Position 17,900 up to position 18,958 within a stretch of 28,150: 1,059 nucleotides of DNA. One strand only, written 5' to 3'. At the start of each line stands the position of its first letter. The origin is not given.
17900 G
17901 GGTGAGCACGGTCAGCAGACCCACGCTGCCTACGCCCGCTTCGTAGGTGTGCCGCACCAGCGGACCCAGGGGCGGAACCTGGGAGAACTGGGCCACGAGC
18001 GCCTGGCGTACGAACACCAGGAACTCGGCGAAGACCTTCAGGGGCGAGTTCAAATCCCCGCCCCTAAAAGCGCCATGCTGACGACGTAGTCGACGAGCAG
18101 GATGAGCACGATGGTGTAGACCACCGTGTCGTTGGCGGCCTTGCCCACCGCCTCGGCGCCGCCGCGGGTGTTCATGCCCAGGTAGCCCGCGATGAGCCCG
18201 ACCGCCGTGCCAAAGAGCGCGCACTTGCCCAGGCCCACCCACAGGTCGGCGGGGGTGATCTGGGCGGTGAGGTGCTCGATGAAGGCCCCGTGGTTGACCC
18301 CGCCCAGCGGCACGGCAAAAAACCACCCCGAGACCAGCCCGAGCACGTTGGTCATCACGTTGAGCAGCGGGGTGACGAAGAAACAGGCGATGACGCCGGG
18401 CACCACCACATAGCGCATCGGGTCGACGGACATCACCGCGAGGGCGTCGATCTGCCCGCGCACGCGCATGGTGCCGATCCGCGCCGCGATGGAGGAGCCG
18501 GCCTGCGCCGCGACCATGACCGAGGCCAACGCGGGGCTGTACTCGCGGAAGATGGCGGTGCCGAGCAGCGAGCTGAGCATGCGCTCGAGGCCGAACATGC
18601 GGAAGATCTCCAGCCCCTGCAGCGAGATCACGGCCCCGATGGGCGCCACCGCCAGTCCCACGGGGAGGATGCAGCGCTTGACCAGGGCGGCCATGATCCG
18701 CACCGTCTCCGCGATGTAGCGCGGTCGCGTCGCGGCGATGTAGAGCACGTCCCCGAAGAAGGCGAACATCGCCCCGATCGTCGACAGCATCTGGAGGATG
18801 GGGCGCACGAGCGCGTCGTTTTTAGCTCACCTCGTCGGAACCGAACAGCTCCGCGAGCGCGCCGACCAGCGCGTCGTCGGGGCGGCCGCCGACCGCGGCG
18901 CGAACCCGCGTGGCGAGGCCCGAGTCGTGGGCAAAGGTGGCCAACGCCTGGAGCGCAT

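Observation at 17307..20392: Compact operon: O6-alkylguanine methyltransferase, HEAT-repeat protein and two tandem MlaE/YrbE-type permeases, with no ATPase or MCE gene in cis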

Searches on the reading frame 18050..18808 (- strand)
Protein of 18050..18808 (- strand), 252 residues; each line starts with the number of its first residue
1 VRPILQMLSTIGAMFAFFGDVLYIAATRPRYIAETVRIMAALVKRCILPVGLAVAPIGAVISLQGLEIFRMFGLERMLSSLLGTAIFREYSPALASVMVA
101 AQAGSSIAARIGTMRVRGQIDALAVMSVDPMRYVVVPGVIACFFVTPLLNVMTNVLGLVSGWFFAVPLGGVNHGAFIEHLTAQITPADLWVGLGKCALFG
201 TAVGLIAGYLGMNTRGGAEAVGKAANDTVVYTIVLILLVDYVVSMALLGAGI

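Call 6: search_protein_families(library=pfam, proteins=[window:18050-18808:-], max_evalue=0.01)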
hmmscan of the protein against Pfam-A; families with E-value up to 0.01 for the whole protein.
window:18050-18808:- (252 aa): 1 family
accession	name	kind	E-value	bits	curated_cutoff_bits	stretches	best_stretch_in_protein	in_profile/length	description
PF02405.21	MlaE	-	9.8e-62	208.7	22.5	1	36-245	2-211/212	Permease MlaE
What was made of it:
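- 18050..18808 (-): mlaE1: first MlaE-family permease paralogue, 252 aa, GTG start. PF02405 E=1e-61 (call 6).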

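Call 9: search_protein_families(library=ncbifam, proteins=[window:18050-18808:-], max_evalue=0.01)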
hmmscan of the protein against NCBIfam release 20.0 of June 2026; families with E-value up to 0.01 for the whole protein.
window:18050-18808:- (252 aa): 2 families
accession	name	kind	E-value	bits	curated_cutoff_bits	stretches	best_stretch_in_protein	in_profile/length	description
TIGR00056.1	TIGR00056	subfamily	2.6e-50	171.5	212.2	1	36-248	45-257/260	MlaE family lipid ABC transporter permease subunit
NF033619.1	perm_MlaE_1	exception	6.1e-41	140.7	315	1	4-247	7-251/253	lipid asymmetry maintenance ABC transporter permease subunit MlaE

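Call 10: find_encoding_contigs(protein=window:18050-18808:-, flank=10000, max_places=6)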
Protein window:18050-18808:- (252 aa): no gene with exactly this product is on record in the collection.

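Call 19: find_homologous_proteins(query=window:18050-18808:-)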
Query window:18050-18808:- (252 aa): 302 proteins with E <= 0.001 among 7978 candidates; the best 120 are listed.
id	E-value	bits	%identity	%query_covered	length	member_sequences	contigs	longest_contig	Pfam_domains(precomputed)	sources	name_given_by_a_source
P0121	3.2e-148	510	100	98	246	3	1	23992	PF02405.22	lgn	-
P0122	3.0e-137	474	89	100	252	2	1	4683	PF02405.22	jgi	-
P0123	1.2e-134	465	88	100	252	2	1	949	PF02405.22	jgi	-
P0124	1.2e-134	465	88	100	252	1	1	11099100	PF02405.22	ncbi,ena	-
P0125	3.3e-134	464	86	100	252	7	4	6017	PF02405.22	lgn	-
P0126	1.2e-133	462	88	100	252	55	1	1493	PF02405.22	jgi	jgi:phospholipid/cholesterol/gamma-HCH transport system permease protein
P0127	1.2e-133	462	87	100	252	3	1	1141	PF02405.22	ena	-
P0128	6.2e-133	460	87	100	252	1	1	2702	PF02405.22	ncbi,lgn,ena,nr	ncbi:MAG: ABC transporter permease [Deltaproteobacteria bacterium]|nr:ABC transporter permease [Delt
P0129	2.7e-131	454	86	100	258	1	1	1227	PF02405.22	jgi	jgi:phospholipid/cholesterol/gamma-HCH transport system permease protein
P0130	3.7e-131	454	86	100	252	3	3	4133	PF02405.22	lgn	-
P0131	4.9e-130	450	85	100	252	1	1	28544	PF02405.22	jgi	jgi:phospholipid/cholesterol/gamma-HCH transport system permease protein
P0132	2.4e-129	448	84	100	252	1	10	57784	PF02405.22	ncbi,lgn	-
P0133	4.7e-128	444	85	100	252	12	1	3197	PF02405.22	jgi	jgi:phospholipid/cholesterol/gamma-HCH transport system permease protein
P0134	4.9e-128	444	85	100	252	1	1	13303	PF02405.22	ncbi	-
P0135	9.3e-128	443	83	100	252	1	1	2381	PF02405.22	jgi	jgi:phospholipid/cholesterol/gamma-HCH transport system permease protein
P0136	9.9e-128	443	84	100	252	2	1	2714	PF02405.22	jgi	jgi:phospholipid/cholesterol/gamma-HCH transport system permease protein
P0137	5.1e-127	440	83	100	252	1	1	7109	PF02405.22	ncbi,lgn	-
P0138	2.2e-126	438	83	100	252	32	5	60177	PF02405.22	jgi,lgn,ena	-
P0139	5.3e-126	437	83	99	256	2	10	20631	PF02405.22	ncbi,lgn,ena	-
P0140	6.4e-126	437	82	100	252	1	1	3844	PF02405.22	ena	-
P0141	1.7e-125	435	83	100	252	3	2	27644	PF02405.22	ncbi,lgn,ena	-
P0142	1.8e-125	435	81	100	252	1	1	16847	PF02405.22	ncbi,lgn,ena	-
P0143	1.9e-125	435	83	100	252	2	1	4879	PF02405.22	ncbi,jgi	jgi:phospholipid/cholesterol/gamma-HCH transport system permease protein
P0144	1.9e-125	435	83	100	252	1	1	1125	PF02405.22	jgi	jgi:phospholipid/cholesterol/gamma-HCH transport system permease protein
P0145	3.5e-125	434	82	99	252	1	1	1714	PF02405.22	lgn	-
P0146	5.0e-125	434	81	100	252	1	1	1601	PF02405.22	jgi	jgi:phospholipid/cholesterol/gamma-HCH transport system permease protein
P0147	5.3e-125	434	82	99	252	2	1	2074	PF02405.22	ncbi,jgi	-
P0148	1.0e-124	433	81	100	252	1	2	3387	PF02405.22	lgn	-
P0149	1.2e-124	433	81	100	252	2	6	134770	PF02405.22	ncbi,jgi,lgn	jgi:phospholipid/cholesterol/gamma-HCH transport system permease protein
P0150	4.6e-124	431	81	100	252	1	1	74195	PF02405.22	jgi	jgi:phospholipid/cholesterol/gamma-HCH transport system permease protein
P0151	6.3e-124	430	82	100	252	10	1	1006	PF02405.22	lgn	-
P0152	6.6e-124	430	83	99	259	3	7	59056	PF02405.22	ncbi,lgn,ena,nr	ncbi:MAG: ABC transporter permease [Nannocystaceae bacterium]|nr:ABC transporter permease [Nannocyst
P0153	5.6e-123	427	83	98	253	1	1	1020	PF02405.22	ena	-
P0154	6.2e-123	427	82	100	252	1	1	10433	PF02405.22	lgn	-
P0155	1.7e-122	426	82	100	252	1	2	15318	PF02405.22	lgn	-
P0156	4.5e-122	424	82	100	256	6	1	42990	PF02405.22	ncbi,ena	-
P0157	6.7e-122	424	79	100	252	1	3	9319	PF02405.22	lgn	-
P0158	7.5e-122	424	81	99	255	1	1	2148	PF02405.22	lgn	-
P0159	8.7e-122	423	82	99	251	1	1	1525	PF02405.22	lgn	-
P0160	9.5e-122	423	82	100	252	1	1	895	PF02405.22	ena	-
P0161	1.6e-121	422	81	100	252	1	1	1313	PF02405.22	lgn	-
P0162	1.9e-121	422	79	100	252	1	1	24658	PF02405.22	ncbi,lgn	-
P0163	2.5e-121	422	81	100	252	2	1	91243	PF02405.22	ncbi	-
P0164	2.9e-121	422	81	100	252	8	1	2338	PF02405.22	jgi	jgi:phospholipid/cholesterol/gamma-HCH transport system permease protein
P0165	6.8e-121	420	81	96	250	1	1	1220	PF02405.22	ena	-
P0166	1.4e-120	419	80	100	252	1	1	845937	PF02405.22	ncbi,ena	-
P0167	3.2e-120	418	80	100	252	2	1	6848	PF02405.22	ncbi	-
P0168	3.8e-120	418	80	100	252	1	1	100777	PF02405.22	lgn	-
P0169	6.6e-120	417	80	100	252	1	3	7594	PF02405.22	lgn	-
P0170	8.3e-120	417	80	100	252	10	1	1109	PF02405.22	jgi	jgi:phospholipid/cholesterol/gamma-HCH transport system permease protein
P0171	9.2e-120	417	80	100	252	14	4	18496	PF02405.22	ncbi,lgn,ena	-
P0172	1.6e-119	416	81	98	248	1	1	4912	PF02405.22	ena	-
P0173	3.5e-117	408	78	99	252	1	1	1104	PF02405.22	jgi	jgi:phospholipid/cholesterol/gamma-HCH transport system permease protein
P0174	6.6e-117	407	78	100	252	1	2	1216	PF02405.22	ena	-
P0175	6.5e-116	404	78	100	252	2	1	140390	PF02405.22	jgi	-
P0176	8.6e-116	404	87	86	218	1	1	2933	PF02405.22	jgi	jgi:phospholipid/cholesterol/gamma-HCH transport system permease protein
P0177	9.9e-116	404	77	100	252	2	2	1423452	PF02405.22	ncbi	ncbi:MAG: MlaE family ABC transporter permease [Nannocystales bacterium]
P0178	2.3e-115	402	77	100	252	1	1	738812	PF02405.22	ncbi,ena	-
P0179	5.0e-115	401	77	100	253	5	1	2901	PF02405.22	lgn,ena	-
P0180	6.4e-115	401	77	99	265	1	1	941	PF02405.22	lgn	-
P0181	9.6e-115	400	77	100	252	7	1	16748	PF02405.22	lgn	-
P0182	3.6e-114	398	76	100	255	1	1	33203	PF02405.22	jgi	jgi:phospholipid/cholesterol/gamma-HCH transport system permease protein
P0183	7.1e-114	397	75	100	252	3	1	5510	PF02405.22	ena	-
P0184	9.5e-114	397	75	100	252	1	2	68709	PF02405.22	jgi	jgi:phospholipid/cholesterol/gamma-HCH transport system permease protein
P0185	1.7e-113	396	75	100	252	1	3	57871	PF02405.22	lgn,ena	-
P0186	1.9e-113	396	75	100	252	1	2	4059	PF02405.22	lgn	-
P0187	4.9e-113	395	74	100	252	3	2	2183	PF02405.22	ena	-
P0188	6.4e-113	394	75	100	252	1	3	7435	PF02405.22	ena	-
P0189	1.4e-112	393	76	99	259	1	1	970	PF02405.22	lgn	-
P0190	2.2e-112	393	75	100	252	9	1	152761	PF02405.22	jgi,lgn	jgi:phospholipid/cholesterol/gamma-HCH transport system permease protein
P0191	2.4e-112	392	73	100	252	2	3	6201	PF02405.22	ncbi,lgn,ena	-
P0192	2.7e-112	392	75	100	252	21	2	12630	PF02405.22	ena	-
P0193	5.4e-112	391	74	100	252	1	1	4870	PF02405.22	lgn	-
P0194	9.0e-112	391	76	99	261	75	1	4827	PF02405.22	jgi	jgi:phospholipid/cholesterol/gamma-HCH transport system permease protein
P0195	1.0e-111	390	75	100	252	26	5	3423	PF02405.22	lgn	-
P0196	3.5e-111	389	73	100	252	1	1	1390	PF02405.22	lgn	-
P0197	5.1e-111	388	75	100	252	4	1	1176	PF02405.22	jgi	-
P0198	5.8e-111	388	75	99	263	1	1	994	PF02405.22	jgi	jgi:phospholipid/cholesterol/gamma-HCH transport system permease protein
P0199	6.2e-111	388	74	100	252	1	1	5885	PF02405.22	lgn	-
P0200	9.1e-111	387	73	100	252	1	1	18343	PF02405.22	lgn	-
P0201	1.4e-110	387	74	100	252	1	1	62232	PF02405.22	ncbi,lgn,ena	-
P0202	2.1e-110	386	73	100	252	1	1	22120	PF02405.22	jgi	-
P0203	2.8e-110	386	74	99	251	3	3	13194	PF02405.22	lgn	-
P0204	3.4e-110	385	74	100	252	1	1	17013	PF02405.22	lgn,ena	-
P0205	2.5e-109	383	74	100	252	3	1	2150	PF02405.22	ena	-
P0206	3.3e-109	382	73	100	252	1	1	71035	PF02405.22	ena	-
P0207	5.9e-109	381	76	94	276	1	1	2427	PF02405.22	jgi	-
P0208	1.2e-108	380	73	100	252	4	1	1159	PF02405.22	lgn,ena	-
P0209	4.1e-108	379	73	98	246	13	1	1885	PF02405.22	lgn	-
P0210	4.6e-108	378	71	100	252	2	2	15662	PF02405.22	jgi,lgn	-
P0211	4.8e-107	375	73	100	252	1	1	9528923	PF02405.22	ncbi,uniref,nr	ncbi:ABC transporter permease [Pseudenhygromyxa sp. WMMC2535]|uniref:MlaE family ABC transporter per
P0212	1.2e-103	364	70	98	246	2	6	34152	PF02405.22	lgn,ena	-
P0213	1.8e-103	363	71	99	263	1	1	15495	PF02405.22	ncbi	-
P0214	1.2e-102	361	69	100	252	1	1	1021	PF02405.22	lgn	-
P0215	1.6e-102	360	71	98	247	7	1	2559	PF02405.22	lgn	-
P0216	1.2e-101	357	69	99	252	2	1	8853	PF02405.22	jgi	-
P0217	2.5e-101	356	70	97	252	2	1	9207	PF02405.22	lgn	-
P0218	2.5e-101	356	75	90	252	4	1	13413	PF02405.22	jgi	jgi:phospholipid/cholesterol/gamma-HCH transport system permease protein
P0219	2.7e-101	356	67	100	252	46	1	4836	PF02405.22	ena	-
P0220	5.0e-101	355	75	90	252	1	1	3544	PF02405.22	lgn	-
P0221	5.4e-101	355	68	100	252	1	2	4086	PF02405.22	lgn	-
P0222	6.3e-101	355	70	93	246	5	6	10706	PF02405.22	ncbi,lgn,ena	-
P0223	7.0e-101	355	72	95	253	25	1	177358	PF02405.22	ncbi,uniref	ncbi:MlaE family ABC transporter permease [Nannocystis pusilla]|uniref:MlaE family ABC transporter p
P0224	2.2e-100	353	67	100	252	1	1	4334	PF02405.22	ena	-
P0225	2.9e-100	353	67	98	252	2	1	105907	PF02405.22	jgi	-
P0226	3.1e-100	353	69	98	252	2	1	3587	PF02405.22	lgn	-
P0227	4.5e-100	352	68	92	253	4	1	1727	PF02405.22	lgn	-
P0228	4.6e-100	352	70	98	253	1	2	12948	PF02405.22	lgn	-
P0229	1.2e-99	351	69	98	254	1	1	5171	PF02405.22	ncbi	-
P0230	1.2e-99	351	67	100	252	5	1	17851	PF02405.22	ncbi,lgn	-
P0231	1.3e-99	351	69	97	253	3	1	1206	PF02405.22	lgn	-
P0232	4.4e-99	349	68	100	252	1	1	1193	PF02405.22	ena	-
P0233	4.5e-99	349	67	100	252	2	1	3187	PF02405.22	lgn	-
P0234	5.6e-99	349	67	100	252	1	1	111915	PF02405.22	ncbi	-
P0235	5.9e-99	349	67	100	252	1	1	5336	PF02405.22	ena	-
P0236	6.1e-99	349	67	100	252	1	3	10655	PF02405.22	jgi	jgi:phospholipid/cholesterol/gamma-HCH transport system permease protein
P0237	6.1e-99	349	70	90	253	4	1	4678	PF02405.22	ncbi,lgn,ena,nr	ncbi:MAG TPA: ABC transporter permease [Nannocystis exedens]|nr:ABC transporter permease [Nannocysti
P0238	8.0e-99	348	67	100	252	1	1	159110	PF02405.22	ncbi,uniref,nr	ncbi:ABC transporter permease [Nannocystis sp.]|uniref:MlaE family ABC transporter permease n=1 Tax=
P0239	1.3e-98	347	67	99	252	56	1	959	PF02405.22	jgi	jgi:phospholipid/cholesterol/gamma-HCH transport system permease protein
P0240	2.0e-98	347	66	100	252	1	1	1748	PF02405.22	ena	-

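Call 20: find_encoding_contigs(protein=P0124, flank=10000, max_places=1)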
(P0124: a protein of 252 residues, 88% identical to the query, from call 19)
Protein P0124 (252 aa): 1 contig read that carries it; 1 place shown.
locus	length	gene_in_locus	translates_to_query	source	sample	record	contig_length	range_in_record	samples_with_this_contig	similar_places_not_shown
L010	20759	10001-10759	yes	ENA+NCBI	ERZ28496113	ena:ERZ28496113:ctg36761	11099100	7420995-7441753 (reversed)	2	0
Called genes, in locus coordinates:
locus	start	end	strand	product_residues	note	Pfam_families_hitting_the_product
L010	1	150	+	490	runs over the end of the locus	PF00069:Pkinase, PF07714:PK_Tyr_Ser-Thr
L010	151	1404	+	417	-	PF08308:PEGA (faint)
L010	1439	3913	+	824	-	PF01839:FG-GAP (faint), PF13517:FG-GAP_3 (weak)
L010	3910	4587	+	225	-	PF00072:Response_reg, PF00486:Trans_reg_C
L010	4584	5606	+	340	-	PF13581:HATPase_c_2 (faint), PF00512:HisKA, PF02518:HATPase_c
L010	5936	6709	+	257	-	-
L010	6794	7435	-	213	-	-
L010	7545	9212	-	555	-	PF00657:Lipase_GDSL, PF13472:Lipase_GDSL_2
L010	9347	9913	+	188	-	PF01035:DNA_binding_1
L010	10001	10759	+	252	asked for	PF02405:MlaE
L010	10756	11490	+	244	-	PF02405:MlaE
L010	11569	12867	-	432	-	-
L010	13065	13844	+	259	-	-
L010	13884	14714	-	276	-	PF00194:Carb_anhydrase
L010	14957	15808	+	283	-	PF02678:Pirin, PF05726:Pirin_C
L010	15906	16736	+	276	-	PF23441:SDR (weak), PF00106:adh_short, PF08659:KR, PF13561:adh_short_C2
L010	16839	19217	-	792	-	PF04151:PPC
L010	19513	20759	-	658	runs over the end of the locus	PF13646:HEAT_2 (weak)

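Call 21: find_encoding_contigs(protein=P0211, flank=10000, max_places=1)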
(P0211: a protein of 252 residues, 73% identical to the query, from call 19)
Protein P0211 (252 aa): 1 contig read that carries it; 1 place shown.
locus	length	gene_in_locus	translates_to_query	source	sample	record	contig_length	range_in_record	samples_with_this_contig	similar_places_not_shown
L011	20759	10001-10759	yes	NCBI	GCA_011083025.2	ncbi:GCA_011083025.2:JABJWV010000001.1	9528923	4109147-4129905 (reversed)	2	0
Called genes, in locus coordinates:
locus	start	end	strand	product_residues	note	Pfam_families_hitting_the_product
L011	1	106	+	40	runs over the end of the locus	-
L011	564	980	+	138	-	-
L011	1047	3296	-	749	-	PF13328:HD_4, PF04607:RelA_SpoT, PF02824:TGS, PF19296:RelA_AH, PF28438:RelA_RIS, PF01842:ACT, PF13291:ACT_4, PF22629:ACT_AHAS_ss (weak)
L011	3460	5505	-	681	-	-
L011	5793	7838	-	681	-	-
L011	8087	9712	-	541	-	PF00657:Lipase_GDSL, PF13472:Lipase_GDSL_2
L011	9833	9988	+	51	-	-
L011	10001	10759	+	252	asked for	PF02405:MlaE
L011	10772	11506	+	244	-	PF02405:MlaE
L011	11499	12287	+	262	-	PF00005:ABC_tran, PF13304:AAA_21 (faint)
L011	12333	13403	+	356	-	PF02470:MlaD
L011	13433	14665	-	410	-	PF07992:Pyr_redox_2, PF00070:Pyr_redox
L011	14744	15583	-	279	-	PF23023:Anti-Pycsar_Apyc1 (faint), PF12706:Lactamase_B_2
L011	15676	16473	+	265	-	PF06790:UPF0259 (weak)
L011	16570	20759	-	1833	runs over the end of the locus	PF00069:Pkinase, PF07714:PK_Tyr_Ser-Thr, PF13191:AAA_16, PF13401:AAA_22 (weak), PF13185:GAF_2, PF01590:GAF, PF00512:HisKA, PF02518:HATPase_c, +2 more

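Call 22: find_encoding_contigs(protein=P0223, flank=10000, max_places=1)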
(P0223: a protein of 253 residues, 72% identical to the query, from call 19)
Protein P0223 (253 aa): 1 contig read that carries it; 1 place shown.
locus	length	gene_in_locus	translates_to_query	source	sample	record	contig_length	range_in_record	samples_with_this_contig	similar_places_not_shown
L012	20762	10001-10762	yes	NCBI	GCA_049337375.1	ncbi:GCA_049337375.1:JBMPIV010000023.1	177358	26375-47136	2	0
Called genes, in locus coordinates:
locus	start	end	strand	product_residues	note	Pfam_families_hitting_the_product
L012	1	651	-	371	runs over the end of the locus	-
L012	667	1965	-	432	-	PF07884:VKOR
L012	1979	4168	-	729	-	PF00069:Pkinase, PF03109:ABC1 (faint), PF07714:PK_Tyr_Ser-Thr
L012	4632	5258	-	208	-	-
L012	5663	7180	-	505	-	-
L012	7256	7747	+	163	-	-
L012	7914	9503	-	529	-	PF00657:Lipase_GDSL (weak), PF13472:Lipase_GDSL_2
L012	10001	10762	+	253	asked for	PF02405:MlaE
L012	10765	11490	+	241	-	PF02405:MlaE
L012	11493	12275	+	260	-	PF00005:ABC_tran, PF13304:AAA_21 (faint)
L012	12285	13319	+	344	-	PF02470:MlaD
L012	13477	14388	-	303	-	PF13428:TPR_14 (faint)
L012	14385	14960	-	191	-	PF07638:Sigma70_ECF (faint), PF04542:Sigma70_r2, PF08281:Sigma70_r4_2, PF04545:Sigma70_r4 (weak)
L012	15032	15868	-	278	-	-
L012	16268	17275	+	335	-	PF14249:Tocopherol_cycl (weak)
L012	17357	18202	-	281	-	PF00487:FA_desaturase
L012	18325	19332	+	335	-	PF00487:FA_desaturase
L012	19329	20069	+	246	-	-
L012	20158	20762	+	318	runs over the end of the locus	PF13948:DUF4215 (weak)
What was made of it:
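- Pseudenhygromyxa (L011) and Nannocystis pusilla (L012) have GDSL | mlaE1-mlaE2-ABC_tran-MlaD with gaps of 13 nt or less between some genes (calls 21, 22).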

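Call 27: find_related_loci(query=A1, collection=genome_contigs, flank=10000)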
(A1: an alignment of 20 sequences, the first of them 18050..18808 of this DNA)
Query A1 (252 aa) in genome_contigs; peptide patterns used: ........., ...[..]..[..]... (x = any residue, [..] = any of these).
173 stretches matched a pattern; 70 encode a relative of the query (tblastn E <= 1e-3); 67 distinct loci.
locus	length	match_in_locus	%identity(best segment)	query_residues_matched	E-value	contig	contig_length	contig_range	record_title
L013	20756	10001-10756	89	1-252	4e-147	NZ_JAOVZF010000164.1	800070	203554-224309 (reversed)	Paraliomyxa miuraensis strain SMH-27-4 scf78c33, whole genome shotgun sequence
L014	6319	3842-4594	89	2-252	4e-147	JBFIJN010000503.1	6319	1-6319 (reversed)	MAG: Nannocystaceae bacterium isolate Mix_sand11.2021.09.Z.87 k141_982745_length_6319_cov_20.7036, whole genome shotgun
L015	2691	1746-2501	87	1-252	2e-150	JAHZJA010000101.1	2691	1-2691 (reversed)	MAG: Deltaproteobacteria bacterium isolate P_S1_bin.18 k141_130476, whole genome shotgun sequence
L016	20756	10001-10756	86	1-252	5e-142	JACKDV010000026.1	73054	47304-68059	MAG: Myxococcales bacterium isolate HK-STAS-MYXO-16 HK-STAS-MYXO-16_26, whole genome shotgun sequence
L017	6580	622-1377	83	1-252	3e-138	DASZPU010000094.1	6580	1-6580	MAG TPA_asm: Nannocystaceae bacterium isolate SMAG_U5979 k141_757695, whole genome shotgun sequence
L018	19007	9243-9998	83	1-252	2e-137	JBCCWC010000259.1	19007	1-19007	MAG: Myxococcota bacterium isolate P01_E01_bin.52 k141_79901_length_19007_cov_20.0000, whole genome shotgun sequence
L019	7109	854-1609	83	1-252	6e-136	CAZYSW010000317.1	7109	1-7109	MAG TPA_asm: uncultured Nannocystaceae bacterium isolate SRP268622_co1_44 genome assembly, contig: NODE_26049_length_710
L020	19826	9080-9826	84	4-252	2e-134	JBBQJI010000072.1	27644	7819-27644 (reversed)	MAG: Nannocystales bacterium isolate Co_metawrap_738 Cmw_738_k141_19610975_length_27644_cov_28.9959, whole genome shotgu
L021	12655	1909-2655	83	4-252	9e-134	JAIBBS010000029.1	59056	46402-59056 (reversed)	MAG: Nannocystaceae bacterium isolate SSF46 NODE_9255_length_59056_cov_87.106569, whole genome shotgun sequence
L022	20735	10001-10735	83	1-245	7e-134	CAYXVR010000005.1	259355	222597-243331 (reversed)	MAG TPA_asm: uncultured Nannocystaceae bacterium isolate binchicken_co179_119 genome assembly, contig: NODE_188_length_2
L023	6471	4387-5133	82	4-252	4e-133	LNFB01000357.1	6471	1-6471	MAG: Deltaproteobacteria bacterium Ga0077550 Ga0077550_1255.1, whole genome shotgun sequence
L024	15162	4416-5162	82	4-252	5e-133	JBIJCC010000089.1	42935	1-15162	MAG: Nannocystaceae bacterium isolate ME2006-08-18D11_3300042945_group2_bin121 Rohwer_bin1479_scaffold_440_c1, whole gen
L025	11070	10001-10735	84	8-252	3e-131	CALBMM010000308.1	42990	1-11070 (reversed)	MAG TPA_asm: uncultured proteobacterium isolate SRR6227243_bin.109_CONCOCT_v1.1_MAG genome assembly, contig: ERZ795105.9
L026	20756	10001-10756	79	1-252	2e-130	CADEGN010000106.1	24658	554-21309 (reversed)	MAG: uncultured Myxococcales bacterium isolate Myxococcales sp. RBC066 genome assembly, contig: MAG066_106, whole genome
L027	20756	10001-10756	80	1-252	4e-130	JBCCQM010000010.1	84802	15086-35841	MAG: Myxococcota bacterium isolate P01_D01_bin.152 k141_3274789_length_84802_cov_16.6318, whole genome shotgun sequence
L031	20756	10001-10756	77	1-252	4e-123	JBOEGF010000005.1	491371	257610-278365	MAG: Nannocystales bacterium isolate PBSAdel1 PBSA13b_contig_33, whole genome shotgun sequence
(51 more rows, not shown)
